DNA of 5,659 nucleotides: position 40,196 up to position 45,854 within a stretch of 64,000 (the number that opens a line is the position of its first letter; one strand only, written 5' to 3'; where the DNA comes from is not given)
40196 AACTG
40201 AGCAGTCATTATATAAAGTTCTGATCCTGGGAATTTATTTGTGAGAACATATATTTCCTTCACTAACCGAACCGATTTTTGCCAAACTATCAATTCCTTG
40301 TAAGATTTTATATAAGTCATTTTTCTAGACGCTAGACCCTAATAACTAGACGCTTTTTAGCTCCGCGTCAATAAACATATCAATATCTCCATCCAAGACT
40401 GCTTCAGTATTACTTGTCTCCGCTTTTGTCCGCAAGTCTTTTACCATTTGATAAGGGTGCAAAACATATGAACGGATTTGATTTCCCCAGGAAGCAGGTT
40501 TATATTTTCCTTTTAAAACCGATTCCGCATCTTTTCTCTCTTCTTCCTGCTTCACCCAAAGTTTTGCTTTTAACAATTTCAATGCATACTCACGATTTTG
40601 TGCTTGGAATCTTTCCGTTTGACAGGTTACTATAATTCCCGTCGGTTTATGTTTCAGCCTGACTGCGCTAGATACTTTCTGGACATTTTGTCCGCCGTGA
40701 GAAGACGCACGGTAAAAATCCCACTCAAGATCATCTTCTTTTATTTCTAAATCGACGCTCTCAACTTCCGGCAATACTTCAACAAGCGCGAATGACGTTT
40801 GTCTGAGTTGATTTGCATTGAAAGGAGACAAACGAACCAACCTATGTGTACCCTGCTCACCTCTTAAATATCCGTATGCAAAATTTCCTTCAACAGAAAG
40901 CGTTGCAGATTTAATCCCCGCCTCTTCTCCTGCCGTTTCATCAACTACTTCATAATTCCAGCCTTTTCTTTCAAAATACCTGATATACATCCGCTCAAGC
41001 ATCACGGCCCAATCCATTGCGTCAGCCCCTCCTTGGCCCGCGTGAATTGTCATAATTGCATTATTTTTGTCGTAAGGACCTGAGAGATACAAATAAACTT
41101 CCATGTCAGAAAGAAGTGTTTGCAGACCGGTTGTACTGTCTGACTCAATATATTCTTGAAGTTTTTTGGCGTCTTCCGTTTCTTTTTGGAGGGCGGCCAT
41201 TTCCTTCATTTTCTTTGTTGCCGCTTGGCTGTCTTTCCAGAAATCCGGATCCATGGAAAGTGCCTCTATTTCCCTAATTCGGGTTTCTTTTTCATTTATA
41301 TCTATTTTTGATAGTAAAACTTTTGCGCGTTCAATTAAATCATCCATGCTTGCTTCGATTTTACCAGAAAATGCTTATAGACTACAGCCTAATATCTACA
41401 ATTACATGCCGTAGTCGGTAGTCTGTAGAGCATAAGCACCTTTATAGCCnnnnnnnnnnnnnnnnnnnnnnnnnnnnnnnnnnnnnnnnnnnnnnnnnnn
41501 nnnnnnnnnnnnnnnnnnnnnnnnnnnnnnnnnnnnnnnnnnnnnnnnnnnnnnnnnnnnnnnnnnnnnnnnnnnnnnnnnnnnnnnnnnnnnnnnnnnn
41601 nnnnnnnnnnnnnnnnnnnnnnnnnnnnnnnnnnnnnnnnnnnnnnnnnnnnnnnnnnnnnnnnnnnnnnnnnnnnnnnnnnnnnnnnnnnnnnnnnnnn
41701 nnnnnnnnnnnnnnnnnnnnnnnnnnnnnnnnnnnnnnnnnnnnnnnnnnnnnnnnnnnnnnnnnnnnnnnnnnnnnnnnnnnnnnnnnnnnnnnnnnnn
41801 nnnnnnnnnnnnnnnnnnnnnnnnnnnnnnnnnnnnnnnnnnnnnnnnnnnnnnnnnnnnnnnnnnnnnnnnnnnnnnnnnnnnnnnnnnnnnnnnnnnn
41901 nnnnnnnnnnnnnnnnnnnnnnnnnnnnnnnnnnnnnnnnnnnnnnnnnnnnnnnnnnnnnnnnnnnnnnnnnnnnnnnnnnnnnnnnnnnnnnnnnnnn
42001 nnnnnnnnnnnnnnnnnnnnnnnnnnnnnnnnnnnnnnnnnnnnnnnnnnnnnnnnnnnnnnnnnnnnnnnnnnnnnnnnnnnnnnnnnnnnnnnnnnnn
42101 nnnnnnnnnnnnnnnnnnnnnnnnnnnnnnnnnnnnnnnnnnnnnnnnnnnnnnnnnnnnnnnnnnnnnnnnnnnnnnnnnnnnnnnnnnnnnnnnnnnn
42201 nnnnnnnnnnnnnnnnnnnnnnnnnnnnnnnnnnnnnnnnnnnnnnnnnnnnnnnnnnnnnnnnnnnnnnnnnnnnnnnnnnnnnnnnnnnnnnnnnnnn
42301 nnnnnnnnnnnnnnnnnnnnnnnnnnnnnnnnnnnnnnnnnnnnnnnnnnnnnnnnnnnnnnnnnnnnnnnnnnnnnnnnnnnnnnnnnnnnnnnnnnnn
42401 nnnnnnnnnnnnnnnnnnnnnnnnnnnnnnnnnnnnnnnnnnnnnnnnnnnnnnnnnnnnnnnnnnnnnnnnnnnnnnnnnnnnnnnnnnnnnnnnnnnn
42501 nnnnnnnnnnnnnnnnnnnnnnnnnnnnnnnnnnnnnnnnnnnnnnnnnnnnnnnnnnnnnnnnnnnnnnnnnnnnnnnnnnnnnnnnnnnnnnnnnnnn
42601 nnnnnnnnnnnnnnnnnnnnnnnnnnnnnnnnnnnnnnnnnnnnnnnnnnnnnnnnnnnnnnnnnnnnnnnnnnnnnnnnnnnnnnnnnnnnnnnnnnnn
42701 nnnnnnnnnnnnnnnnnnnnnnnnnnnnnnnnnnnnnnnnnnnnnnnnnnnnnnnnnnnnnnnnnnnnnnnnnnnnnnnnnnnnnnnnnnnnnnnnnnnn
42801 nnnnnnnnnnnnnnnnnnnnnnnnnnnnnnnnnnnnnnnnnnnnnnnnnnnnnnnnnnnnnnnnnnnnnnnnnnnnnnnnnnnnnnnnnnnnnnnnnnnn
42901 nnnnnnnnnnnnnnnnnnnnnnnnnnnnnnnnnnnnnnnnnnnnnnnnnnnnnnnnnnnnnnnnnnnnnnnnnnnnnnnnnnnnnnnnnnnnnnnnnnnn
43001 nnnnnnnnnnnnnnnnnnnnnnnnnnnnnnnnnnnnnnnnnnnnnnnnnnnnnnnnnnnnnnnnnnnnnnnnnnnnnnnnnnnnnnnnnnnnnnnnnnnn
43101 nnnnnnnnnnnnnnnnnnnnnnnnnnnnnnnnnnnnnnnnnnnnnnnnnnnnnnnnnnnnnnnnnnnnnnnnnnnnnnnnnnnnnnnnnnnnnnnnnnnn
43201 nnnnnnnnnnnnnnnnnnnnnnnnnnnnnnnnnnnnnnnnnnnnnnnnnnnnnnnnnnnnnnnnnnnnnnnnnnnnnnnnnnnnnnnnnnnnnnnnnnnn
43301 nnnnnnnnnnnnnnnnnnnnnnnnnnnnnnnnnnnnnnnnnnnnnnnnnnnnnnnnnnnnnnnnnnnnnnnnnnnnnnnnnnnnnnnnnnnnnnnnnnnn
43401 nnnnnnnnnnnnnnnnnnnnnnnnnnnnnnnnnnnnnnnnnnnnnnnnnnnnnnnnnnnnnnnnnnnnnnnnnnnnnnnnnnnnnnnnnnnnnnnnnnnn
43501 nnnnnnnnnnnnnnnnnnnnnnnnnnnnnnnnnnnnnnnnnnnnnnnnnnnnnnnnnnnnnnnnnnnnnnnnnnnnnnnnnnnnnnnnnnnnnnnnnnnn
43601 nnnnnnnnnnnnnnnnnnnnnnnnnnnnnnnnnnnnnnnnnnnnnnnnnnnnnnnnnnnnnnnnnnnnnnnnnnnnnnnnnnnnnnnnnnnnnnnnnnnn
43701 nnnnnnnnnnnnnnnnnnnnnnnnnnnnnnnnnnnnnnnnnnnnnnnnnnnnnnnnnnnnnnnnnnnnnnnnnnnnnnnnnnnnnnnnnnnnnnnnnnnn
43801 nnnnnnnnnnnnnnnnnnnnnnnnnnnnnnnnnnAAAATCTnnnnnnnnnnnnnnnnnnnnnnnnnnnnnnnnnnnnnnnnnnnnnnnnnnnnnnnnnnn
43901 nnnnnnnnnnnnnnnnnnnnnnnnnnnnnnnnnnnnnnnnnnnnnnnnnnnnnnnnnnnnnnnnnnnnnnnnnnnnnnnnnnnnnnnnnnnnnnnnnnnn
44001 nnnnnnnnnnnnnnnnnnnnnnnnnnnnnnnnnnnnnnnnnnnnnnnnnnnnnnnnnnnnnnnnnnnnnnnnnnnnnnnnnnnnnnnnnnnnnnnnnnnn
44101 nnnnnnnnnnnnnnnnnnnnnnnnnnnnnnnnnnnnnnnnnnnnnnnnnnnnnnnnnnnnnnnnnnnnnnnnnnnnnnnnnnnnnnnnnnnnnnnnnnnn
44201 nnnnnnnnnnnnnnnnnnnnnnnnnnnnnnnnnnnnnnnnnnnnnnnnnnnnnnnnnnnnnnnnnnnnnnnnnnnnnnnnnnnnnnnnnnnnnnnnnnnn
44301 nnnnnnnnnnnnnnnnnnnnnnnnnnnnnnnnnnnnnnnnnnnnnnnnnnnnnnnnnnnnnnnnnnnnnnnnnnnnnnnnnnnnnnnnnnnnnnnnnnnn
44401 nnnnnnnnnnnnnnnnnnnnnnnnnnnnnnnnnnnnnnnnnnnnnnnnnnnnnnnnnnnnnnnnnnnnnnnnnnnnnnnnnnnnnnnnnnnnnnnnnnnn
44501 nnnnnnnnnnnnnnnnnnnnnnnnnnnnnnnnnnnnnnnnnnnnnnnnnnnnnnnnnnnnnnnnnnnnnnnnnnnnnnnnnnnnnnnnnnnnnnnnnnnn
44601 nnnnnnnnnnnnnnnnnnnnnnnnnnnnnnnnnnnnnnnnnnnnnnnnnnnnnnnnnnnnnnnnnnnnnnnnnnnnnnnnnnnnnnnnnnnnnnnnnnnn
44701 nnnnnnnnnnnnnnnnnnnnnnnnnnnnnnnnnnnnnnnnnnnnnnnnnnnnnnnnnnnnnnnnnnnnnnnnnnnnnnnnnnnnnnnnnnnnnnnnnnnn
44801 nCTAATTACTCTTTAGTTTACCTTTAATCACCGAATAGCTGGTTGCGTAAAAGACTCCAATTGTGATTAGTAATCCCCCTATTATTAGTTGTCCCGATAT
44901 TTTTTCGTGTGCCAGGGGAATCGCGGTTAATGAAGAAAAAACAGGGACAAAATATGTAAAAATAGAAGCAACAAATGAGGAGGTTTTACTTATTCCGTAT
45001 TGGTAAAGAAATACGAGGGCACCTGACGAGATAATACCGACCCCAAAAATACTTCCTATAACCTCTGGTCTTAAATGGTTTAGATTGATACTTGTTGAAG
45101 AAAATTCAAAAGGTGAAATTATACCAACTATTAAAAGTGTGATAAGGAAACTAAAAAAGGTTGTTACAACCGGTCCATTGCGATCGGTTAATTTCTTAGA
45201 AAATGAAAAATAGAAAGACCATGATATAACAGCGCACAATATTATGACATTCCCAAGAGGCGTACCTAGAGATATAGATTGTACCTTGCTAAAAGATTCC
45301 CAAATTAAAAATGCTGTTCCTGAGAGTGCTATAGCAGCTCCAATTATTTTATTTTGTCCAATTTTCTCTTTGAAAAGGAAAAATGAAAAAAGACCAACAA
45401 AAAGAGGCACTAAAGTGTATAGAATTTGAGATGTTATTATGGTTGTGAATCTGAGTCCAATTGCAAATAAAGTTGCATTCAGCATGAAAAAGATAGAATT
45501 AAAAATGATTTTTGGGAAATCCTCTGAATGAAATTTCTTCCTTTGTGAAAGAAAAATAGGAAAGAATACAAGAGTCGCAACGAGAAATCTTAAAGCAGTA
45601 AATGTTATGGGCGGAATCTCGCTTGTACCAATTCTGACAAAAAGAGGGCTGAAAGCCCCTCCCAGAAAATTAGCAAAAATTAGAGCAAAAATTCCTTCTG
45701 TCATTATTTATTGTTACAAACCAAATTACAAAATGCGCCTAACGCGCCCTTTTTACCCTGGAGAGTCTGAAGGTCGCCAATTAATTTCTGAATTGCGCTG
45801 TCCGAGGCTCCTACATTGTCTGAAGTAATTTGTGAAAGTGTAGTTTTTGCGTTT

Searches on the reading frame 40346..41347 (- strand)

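Call 33: search_protein_families(library=pfam, proteins=[window:40346-41347:-], max_evalue=0.0001)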
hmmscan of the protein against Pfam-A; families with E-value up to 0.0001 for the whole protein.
window:40346-41347:- (333 aa): 2 families
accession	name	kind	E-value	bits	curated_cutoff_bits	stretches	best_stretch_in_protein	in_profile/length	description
PF03462.23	PCRF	-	9.4e-46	156.5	24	1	73-189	78-194/194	PCRF domain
PF00472.26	RF-1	-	9.8e-36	122.7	35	1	197-306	2-116/116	RF-1 domain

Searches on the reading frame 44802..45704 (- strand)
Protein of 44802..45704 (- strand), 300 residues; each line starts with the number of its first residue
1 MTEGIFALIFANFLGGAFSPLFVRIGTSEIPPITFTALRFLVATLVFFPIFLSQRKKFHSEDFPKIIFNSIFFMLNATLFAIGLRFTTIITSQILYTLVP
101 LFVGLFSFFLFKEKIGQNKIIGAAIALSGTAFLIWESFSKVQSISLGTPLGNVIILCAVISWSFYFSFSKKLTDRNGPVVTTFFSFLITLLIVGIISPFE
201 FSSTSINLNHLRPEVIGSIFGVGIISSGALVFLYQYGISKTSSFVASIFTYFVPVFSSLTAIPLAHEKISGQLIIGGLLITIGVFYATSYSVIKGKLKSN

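Call 33: search_protein_families(library=pfam, proteins=[window:44802-45704:-], max_evalue=0.0001)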
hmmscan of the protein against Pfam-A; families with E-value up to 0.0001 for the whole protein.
window:44802-45704:- (300 aa): 1 family
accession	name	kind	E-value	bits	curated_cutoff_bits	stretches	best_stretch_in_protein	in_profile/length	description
PF00892.27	EamA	-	6.4e-38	130.5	28.2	2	150-286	2-132/135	EamA-like transporter family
